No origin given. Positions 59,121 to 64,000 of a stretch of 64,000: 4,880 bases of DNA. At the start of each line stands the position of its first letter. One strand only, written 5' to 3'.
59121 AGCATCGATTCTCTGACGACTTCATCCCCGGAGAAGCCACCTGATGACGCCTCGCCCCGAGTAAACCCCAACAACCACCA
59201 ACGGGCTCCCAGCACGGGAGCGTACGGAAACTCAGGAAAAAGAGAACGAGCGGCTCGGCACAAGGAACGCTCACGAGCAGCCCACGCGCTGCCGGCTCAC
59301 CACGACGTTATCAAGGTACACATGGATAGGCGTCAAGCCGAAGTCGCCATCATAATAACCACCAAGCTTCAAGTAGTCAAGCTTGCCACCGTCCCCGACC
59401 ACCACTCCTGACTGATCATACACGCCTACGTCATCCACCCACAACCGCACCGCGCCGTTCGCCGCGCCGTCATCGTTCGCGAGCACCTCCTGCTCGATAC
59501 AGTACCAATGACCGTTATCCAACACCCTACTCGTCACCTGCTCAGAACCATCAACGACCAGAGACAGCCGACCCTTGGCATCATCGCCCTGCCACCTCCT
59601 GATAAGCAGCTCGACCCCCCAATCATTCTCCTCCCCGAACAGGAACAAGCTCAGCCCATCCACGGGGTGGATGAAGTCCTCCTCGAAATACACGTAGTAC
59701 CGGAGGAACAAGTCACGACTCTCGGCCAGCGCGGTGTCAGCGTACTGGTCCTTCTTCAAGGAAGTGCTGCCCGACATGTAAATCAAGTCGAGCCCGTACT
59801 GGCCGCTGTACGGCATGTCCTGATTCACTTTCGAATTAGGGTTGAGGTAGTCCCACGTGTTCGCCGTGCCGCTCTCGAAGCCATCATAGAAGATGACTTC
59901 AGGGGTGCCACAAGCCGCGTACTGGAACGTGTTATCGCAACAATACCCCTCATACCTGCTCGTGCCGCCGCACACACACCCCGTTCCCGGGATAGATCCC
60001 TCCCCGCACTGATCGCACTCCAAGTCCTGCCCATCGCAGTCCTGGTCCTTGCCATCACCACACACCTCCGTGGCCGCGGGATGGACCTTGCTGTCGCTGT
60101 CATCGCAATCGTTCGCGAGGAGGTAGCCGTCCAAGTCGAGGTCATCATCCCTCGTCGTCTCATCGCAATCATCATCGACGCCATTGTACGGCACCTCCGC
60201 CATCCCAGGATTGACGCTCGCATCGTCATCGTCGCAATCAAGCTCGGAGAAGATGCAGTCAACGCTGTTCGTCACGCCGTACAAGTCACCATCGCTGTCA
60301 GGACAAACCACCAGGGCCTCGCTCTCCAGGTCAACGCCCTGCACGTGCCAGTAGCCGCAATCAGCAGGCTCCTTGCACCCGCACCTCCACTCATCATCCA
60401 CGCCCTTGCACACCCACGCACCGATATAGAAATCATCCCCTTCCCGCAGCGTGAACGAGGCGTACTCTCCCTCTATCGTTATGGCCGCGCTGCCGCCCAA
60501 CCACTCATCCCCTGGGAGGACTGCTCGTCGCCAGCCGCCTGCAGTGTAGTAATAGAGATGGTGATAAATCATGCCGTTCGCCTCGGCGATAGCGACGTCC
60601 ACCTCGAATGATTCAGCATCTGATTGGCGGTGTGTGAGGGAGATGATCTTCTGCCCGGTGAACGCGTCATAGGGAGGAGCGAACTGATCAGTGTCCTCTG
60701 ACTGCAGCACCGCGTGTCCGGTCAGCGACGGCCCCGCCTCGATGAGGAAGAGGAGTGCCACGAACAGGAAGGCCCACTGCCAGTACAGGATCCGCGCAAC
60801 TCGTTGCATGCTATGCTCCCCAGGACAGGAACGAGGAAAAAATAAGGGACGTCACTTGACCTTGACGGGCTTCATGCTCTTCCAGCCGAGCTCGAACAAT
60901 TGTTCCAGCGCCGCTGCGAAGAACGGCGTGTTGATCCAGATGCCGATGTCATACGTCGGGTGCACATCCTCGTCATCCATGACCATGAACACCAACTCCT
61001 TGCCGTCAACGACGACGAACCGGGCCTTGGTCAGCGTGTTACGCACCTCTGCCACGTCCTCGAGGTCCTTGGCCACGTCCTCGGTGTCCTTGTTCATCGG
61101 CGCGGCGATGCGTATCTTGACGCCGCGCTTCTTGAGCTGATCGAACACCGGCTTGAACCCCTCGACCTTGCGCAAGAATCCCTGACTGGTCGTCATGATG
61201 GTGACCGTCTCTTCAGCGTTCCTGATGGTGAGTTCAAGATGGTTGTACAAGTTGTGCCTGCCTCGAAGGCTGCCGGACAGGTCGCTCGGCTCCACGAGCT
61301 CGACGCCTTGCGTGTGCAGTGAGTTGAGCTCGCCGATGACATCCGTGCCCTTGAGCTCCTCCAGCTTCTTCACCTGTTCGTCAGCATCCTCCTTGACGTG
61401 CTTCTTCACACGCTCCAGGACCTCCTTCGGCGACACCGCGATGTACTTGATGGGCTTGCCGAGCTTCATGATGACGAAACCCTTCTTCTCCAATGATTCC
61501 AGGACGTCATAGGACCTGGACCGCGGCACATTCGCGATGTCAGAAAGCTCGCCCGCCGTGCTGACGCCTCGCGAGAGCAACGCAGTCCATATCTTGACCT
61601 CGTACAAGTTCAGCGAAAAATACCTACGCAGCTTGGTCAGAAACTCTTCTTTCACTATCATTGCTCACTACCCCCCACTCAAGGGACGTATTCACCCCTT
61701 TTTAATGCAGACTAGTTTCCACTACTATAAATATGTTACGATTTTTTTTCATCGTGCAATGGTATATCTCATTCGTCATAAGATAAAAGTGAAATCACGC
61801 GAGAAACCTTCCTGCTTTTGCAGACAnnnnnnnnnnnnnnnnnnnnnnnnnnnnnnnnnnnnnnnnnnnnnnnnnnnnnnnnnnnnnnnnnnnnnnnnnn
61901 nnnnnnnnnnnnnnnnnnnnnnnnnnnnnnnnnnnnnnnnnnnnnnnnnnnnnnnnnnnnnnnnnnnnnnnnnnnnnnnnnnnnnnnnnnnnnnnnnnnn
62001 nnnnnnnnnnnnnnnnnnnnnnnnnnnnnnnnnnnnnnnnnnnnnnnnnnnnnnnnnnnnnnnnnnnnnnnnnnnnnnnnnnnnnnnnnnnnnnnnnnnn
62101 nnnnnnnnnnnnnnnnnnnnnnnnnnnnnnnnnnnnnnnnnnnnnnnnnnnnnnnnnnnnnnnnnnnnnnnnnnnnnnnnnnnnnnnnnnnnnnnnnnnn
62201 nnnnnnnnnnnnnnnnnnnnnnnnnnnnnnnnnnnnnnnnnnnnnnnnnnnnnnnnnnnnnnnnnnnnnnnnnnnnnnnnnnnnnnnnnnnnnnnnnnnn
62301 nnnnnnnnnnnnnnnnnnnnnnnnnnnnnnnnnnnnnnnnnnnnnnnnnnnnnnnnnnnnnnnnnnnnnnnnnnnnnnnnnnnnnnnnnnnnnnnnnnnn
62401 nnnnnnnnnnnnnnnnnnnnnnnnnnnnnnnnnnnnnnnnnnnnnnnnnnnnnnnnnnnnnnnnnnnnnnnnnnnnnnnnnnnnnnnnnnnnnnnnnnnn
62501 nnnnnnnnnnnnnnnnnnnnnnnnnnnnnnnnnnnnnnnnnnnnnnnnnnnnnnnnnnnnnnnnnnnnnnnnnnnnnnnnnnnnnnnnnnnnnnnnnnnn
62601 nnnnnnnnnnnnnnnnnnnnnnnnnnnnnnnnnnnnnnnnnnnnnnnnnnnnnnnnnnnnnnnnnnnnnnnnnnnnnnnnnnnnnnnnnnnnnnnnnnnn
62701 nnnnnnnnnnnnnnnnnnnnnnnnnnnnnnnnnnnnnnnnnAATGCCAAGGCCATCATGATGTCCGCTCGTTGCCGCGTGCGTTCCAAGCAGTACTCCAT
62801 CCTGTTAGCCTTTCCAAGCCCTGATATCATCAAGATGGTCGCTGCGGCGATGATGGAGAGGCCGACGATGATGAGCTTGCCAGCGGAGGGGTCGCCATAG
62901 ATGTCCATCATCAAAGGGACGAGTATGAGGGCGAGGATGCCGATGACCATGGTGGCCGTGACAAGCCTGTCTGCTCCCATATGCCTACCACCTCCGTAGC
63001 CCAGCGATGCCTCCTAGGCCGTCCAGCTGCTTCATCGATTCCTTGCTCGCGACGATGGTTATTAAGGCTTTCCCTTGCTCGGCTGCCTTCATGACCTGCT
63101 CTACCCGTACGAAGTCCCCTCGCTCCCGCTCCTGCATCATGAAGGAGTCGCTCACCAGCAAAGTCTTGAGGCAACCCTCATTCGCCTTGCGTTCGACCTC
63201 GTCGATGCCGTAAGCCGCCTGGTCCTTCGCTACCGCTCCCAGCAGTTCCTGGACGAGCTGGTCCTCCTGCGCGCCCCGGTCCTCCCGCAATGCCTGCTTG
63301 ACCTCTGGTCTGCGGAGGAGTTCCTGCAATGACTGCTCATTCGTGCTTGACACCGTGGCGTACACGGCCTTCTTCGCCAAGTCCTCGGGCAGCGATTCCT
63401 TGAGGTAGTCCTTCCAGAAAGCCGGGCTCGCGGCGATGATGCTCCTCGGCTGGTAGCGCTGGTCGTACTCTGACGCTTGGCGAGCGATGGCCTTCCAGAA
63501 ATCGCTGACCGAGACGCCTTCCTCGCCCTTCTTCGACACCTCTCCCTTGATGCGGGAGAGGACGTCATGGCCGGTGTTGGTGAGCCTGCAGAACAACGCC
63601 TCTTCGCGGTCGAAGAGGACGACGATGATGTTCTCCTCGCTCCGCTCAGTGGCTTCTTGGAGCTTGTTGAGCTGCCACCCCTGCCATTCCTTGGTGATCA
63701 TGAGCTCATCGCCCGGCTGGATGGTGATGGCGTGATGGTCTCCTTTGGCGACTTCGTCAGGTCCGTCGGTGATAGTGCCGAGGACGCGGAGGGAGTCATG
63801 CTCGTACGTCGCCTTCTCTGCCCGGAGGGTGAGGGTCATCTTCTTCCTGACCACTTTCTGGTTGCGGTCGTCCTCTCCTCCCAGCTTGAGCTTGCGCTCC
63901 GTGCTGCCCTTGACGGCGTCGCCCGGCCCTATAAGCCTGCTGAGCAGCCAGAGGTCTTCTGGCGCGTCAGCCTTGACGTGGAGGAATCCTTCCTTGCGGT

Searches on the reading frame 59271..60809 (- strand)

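Call 26: search_protein_families(library=pfam, proteins=[window:59271-60809:-], max_evalue=0.001)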
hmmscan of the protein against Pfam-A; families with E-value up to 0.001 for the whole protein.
window:59271-60809:- (512 aa): 3 families
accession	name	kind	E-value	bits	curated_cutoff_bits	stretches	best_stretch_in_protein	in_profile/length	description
PF11617.13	Cu-binding_MopE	-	1.1e-17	64.4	27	2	234-262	1-28/30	Putative metal-binding motif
PF21294.4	Polysacc_lyase_14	-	0.0001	22.5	27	0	431-473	138-180/215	Polysaccharide lyase 14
PF14099.13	Polysacc_lyase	-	0.00013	22.4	29.9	1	312-502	2-209/210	Polysaccharide lyase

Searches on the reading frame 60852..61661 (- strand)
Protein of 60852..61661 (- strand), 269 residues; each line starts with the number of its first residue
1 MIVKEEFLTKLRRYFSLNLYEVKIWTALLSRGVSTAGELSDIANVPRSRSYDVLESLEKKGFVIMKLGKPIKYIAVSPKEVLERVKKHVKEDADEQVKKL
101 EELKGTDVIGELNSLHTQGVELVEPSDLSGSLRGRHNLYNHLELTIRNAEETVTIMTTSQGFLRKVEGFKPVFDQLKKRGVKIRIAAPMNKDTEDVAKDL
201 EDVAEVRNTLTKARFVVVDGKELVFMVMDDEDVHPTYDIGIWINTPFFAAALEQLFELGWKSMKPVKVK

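Call 60: search_protein_families(library=pfam, proteins=[window:60852-61661:-], max_evalue=0.01)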
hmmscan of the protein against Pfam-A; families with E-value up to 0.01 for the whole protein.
window:60852-61661:- (269 aa): 2 families
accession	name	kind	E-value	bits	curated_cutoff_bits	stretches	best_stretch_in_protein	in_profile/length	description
PF01978.25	TrmB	-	2.6e-18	66.1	25.6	1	15-79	4-68/68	Sugar-specific transcriptional regulator TrmB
PF11495.14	Regulator_TrmB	-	4.3e-07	29.9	22.2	1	133-266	6-135/233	Archaeal transcriptional regulator TrmB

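Call 68: search_protein_families(library=ncbifam, proteins=[window:60852-61661:-], max_evalue=0.01)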
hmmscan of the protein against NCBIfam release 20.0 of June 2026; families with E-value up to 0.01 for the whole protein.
window:60852-61661:- (269 aa): 4 families
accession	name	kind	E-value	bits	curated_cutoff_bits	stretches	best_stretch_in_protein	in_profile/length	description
NF041141.1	tran_reg_TrmBL2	equivalog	7.9e-21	74.7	530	1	3-102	2-105/264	HTH-type transcriptional regulator TrmBL2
NF047390.1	TransRegTrmBL1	equivalog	1.5e-16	60.4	650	1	4-110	3-107/341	HTH-type sugar sensing transcriptional regulator TrmBL1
NF047392.1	TransRegTrmBHalo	equivalog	6.8e-15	54.9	500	1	8-224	9-206/349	HTH-type sugar sensing transcriptional regulator TrmB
NF040851.1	tran_reg_TrmB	equivalog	3.8e-13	49.3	600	1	4-106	4-105/338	HTH-type sugar-sensing transcriptional regulator TrmB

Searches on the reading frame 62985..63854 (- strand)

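Call 60: search_protein_families(library=pfam, proteins=[window:62985-63854:-], max_evalue=0.01)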
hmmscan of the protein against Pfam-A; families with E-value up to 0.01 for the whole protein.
window:62985-63854:- (289 aa): 3 families
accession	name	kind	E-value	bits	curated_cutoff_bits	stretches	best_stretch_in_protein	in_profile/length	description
PF03465.20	eRF1_3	-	3e-14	53.9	25.8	1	195-289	2-104/106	eRF1 domain 3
PF03463.20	eRF1_1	-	1.6e-11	44.7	23.8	1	3-69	54-123/123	eRF1 domain 1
PF03464.20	eRF1_2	-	1.1e-08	35.9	27.1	1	76-189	2-131/133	eRF1 domain 2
